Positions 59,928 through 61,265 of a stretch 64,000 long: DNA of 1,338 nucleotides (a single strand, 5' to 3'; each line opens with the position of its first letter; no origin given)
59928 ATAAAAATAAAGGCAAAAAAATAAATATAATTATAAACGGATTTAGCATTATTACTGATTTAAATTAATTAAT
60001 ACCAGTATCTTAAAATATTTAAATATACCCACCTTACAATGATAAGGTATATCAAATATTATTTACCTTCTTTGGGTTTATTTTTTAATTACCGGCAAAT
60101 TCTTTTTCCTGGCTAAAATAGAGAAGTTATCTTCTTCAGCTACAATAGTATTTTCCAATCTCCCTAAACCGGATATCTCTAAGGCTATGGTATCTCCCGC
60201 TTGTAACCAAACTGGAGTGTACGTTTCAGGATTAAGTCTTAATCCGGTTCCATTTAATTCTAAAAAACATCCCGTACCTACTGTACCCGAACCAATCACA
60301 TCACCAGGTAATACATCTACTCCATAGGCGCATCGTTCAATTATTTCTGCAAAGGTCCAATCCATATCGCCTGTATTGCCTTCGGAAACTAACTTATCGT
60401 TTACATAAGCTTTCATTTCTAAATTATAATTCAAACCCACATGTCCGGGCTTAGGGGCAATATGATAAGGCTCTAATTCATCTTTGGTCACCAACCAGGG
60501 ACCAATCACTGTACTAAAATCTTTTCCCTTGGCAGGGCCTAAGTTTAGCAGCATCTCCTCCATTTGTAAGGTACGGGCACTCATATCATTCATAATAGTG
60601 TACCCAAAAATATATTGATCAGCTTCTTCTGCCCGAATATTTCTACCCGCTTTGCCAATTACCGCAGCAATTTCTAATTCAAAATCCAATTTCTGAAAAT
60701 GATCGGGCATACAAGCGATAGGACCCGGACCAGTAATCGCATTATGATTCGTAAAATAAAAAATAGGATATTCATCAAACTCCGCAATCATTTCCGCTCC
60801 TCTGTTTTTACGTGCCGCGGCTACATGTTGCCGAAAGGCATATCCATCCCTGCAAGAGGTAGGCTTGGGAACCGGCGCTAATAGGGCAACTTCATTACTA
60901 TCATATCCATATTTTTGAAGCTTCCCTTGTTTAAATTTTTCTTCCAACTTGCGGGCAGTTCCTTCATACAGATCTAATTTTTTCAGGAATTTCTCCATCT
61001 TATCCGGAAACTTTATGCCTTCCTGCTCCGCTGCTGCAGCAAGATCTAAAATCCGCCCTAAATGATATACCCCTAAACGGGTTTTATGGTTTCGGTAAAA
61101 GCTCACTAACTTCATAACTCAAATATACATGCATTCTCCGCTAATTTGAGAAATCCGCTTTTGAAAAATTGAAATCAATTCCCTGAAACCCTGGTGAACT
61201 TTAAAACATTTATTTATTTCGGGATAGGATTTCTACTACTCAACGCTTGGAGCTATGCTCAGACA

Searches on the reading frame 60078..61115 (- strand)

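Call 6: search_protein_families(library=pfam, proteins=[window:60078-61115:-], max_evalue=0.001)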
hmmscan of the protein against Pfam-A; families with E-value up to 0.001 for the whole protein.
window:60078-61115:- (345 aa): 1 family
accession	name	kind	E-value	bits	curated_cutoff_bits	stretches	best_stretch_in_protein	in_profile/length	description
PF01557.24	FAA_hydrolase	-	3.1e-57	194.1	23.9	1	89-325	4-214/214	Fumarylacetoacetate (FAA) hydrolase C-terminal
